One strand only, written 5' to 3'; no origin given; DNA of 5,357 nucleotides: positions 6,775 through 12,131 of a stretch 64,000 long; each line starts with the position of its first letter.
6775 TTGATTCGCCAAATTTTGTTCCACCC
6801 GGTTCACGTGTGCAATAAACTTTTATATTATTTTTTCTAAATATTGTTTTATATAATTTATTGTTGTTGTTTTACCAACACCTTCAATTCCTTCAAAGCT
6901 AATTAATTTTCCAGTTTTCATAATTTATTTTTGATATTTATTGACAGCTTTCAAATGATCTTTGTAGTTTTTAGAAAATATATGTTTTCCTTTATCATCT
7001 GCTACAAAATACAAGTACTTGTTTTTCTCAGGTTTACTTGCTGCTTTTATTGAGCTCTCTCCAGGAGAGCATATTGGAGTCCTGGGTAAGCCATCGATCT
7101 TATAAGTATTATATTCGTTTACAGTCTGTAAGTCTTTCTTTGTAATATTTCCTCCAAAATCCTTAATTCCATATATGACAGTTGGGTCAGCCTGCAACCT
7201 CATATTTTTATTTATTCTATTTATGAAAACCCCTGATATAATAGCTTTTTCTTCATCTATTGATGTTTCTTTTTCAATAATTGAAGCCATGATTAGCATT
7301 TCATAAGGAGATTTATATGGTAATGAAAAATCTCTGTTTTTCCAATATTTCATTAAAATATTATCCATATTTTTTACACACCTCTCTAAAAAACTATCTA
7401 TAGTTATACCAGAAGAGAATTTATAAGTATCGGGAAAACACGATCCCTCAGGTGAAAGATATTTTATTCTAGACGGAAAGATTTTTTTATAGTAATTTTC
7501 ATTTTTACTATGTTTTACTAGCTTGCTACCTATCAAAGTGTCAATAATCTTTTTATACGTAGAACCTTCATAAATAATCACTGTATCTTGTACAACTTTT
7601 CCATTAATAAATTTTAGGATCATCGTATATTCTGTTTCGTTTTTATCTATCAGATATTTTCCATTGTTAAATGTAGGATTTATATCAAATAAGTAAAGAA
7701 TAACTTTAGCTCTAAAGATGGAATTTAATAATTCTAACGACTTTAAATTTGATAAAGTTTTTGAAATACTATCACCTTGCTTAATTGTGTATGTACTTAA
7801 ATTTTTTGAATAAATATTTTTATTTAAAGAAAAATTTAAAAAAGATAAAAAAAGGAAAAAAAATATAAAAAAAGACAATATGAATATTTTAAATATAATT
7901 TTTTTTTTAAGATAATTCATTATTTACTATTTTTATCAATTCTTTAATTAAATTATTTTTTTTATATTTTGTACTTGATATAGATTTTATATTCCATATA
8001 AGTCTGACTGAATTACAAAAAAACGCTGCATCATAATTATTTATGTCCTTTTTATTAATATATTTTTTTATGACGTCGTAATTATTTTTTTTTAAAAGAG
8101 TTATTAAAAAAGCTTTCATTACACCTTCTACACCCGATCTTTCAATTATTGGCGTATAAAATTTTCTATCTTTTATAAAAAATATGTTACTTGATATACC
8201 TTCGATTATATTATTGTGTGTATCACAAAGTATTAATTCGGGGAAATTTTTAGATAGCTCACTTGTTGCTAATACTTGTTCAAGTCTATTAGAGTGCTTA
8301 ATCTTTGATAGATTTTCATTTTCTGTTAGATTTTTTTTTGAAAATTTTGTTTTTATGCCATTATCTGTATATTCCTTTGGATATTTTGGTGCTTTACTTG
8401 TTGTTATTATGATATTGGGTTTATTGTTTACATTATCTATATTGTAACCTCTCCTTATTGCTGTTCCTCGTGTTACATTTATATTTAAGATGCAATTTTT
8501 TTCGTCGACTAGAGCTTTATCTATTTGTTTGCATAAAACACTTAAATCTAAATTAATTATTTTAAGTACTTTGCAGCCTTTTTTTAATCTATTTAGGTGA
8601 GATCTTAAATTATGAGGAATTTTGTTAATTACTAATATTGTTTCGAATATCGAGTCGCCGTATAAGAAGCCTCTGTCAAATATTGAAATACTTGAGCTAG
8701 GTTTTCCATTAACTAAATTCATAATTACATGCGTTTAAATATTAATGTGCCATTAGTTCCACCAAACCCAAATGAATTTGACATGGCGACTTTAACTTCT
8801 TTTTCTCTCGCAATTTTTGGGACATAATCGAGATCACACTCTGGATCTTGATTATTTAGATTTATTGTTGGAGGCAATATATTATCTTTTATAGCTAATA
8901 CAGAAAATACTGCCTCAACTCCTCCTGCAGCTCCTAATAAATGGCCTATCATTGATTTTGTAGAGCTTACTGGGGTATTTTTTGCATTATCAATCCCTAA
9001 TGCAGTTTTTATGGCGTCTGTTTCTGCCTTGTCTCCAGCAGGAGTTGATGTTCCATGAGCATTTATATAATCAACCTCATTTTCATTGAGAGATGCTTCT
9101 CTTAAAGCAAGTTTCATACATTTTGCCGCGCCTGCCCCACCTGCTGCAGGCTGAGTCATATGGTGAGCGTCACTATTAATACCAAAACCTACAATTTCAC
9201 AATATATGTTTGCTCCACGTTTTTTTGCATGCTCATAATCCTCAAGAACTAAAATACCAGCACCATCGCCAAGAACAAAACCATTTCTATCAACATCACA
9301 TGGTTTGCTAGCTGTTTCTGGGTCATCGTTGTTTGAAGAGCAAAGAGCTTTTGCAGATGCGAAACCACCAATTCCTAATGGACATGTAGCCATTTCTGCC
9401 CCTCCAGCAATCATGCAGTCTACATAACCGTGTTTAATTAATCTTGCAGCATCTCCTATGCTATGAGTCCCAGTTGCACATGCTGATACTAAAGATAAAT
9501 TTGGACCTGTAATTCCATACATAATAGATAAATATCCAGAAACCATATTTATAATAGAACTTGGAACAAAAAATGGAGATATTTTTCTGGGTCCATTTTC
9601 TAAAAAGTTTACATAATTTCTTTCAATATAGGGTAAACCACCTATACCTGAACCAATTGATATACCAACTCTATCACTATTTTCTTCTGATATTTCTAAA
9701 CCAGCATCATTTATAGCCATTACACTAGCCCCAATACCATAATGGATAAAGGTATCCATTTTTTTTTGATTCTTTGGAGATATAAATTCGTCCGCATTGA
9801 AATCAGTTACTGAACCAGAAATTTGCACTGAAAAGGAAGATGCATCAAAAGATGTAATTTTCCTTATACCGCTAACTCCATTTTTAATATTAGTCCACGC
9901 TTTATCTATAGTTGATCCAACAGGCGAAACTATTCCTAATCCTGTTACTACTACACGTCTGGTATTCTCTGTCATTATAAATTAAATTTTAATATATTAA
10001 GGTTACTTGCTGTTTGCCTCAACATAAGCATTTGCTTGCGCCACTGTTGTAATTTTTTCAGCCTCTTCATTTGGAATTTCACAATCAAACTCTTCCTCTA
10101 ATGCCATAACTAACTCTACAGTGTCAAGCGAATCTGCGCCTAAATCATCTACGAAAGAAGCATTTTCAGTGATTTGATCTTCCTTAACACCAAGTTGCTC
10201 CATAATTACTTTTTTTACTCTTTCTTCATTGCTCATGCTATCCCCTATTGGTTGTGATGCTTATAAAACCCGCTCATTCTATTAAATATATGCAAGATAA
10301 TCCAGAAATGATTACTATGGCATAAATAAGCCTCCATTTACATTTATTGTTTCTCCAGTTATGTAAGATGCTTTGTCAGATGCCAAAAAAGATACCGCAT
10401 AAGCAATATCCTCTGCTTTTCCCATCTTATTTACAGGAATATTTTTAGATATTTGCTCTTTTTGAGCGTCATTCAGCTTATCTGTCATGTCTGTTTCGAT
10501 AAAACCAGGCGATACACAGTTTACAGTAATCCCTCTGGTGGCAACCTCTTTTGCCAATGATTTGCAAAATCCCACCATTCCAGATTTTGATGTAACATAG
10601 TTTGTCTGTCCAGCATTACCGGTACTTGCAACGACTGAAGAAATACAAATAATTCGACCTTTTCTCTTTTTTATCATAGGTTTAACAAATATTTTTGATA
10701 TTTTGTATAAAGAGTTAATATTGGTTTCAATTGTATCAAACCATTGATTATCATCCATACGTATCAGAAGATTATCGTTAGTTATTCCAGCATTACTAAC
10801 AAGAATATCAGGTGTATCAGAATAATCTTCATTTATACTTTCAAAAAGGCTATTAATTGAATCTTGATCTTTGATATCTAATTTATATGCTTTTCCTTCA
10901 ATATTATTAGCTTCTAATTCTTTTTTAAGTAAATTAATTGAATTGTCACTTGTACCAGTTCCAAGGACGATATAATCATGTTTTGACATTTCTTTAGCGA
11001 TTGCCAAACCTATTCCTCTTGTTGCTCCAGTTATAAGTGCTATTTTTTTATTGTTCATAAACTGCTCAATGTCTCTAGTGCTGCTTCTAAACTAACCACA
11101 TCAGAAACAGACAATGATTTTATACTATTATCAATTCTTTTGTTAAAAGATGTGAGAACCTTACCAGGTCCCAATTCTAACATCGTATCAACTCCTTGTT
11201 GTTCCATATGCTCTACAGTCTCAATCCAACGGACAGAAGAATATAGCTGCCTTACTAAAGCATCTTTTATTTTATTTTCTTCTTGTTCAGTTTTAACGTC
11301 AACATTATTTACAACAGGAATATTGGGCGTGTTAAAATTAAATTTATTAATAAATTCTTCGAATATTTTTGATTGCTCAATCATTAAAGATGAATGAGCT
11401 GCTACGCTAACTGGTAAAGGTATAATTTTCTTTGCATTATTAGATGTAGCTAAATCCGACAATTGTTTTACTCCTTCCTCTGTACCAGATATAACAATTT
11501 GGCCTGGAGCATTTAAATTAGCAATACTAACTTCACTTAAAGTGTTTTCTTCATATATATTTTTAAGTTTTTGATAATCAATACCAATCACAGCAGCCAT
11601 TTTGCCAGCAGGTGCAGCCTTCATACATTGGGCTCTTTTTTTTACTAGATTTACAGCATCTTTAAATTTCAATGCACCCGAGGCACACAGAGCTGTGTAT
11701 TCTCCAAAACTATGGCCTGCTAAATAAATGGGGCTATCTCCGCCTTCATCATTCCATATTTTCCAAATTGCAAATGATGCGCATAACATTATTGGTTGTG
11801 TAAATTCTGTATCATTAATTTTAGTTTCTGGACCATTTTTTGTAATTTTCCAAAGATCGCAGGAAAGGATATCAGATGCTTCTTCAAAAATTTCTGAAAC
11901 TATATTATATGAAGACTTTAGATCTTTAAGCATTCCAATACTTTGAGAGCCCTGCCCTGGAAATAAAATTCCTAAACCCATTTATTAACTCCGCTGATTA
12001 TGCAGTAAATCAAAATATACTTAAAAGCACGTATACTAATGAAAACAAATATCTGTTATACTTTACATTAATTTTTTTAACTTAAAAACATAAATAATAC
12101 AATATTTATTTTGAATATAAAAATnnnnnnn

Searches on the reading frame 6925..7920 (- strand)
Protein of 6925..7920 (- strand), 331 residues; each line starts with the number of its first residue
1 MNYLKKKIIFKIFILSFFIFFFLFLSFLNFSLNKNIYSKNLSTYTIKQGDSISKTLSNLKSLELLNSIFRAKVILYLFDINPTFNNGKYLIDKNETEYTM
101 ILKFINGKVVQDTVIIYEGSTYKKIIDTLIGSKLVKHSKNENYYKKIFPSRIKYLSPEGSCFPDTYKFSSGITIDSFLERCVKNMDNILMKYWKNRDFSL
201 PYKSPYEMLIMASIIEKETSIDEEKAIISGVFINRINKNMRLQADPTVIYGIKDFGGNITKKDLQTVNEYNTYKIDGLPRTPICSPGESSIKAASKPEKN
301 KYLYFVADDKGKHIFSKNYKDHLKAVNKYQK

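Call 52: search_protein_families(library=pfam, proteins=[window:6925-7920:-], max_evalue=1e-8)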
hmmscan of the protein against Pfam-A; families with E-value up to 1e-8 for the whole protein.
window:6925-7920:- (331 aa): 1 family
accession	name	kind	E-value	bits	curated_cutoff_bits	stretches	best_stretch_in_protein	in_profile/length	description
PF02618.21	YceG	-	6.1e-77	259.2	32.4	1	45-328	2-275/275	YceG-like family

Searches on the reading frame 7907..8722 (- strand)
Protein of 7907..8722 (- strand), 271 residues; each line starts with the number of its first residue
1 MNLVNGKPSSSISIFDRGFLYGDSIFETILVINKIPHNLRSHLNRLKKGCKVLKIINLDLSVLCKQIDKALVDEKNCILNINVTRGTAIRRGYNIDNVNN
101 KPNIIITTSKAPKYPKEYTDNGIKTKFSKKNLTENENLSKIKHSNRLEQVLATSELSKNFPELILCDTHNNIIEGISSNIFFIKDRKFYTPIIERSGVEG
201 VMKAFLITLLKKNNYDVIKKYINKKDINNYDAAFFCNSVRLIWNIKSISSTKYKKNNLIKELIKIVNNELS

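Call 52: search_protein_families(library=pfam, proteins=[window:7907-8722:-], max_evalue=1e-8)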
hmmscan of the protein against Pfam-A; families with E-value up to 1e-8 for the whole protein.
window:7907-8722:- (271 aa): 1 family
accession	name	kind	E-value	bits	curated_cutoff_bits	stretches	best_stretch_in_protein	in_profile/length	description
PF01063.24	Aminotran_4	-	8.9e-42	143.9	28.5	1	25-248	2-223/223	Amino-transferase class IV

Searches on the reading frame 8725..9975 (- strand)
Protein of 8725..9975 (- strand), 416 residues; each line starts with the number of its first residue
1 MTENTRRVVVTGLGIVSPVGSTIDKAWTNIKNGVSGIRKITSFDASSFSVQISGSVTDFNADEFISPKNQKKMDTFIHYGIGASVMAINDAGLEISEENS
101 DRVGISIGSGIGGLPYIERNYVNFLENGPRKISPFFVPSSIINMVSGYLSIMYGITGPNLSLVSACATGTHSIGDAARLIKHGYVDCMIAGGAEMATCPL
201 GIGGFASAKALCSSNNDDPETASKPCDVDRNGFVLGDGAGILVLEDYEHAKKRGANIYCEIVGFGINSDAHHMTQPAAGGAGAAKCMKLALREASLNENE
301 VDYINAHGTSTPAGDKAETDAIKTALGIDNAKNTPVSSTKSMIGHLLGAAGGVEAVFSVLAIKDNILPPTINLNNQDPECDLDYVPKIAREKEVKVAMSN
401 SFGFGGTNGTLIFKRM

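Call 52: search_protein_families(library=pfam, proteins=[window:8725-9975:-], max_evalue=1e-8)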
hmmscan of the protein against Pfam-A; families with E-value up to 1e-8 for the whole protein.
window:8725-9975:- (416 aa): 2 families
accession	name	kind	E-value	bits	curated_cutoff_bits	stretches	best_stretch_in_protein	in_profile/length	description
PF00109.32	ketoacyl-synt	-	6.6e-53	180.3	20.8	1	6-250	2-252/252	Beta-ketoacyl synthase, N-terminal domain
PF02801.28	Ketoacyl-synt_C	-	7.4e-40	136.1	20.8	1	258-373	1-118/119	Beta-ketoacyl synthase, C-terminal domain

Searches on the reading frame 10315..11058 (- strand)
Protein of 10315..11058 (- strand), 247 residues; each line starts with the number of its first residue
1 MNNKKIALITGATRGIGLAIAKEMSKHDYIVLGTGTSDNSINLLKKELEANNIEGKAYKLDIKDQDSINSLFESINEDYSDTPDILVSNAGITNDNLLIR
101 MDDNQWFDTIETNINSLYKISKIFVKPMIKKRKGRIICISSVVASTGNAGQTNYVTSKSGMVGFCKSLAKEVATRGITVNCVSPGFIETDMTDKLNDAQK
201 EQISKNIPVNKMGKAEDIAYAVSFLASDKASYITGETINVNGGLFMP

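Call 52: search_protein_families(library=pfam, proteins=[window:10315-11058:-], max_evalue=1e-8)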
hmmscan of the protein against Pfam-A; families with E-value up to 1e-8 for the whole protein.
window:10315-11058:- (247 aa): 3 families
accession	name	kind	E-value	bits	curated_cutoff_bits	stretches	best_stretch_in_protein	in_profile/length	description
PF13561.12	adh_short_C2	-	2.6e-57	194.5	27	1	11-244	1-235/236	Enoyl-(Acyl carrier protein) reductase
PF00106.31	adh_short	-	9e-53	179.1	26.6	1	5-199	1-194/195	short chain dehydrogenase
PF08659.16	KR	-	2.4e-16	60.6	22.6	1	8-170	4-165/180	KR domain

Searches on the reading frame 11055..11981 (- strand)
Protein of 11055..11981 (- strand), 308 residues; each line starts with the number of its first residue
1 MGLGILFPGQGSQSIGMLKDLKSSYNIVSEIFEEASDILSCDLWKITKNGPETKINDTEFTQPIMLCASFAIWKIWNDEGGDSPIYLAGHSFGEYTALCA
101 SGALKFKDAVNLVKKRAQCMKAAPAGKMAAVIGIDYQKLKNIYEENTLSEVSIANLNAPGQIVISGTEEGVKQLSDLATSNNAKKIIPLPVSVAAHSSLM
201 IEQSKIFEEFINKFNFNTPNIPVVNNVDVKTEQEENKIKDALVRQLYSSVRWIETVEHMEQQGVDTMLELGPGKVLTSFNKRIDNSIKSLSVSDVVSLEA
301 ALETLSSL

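Call 52: search_protein_families(library=pfam, proteins=[window:11055-11981:-], max_evalue=1e-8)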
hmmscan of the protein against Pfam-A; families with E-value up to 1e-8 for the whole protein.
window:11055-11981:- (308 aa): 1 family
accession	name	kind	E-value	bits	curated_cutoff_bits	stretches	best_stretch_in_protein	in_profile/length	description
PF00698.26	Acyl_transf_1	-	3.1e-29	102.9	32.7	1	6-285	3-280/319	Acyl transferase domain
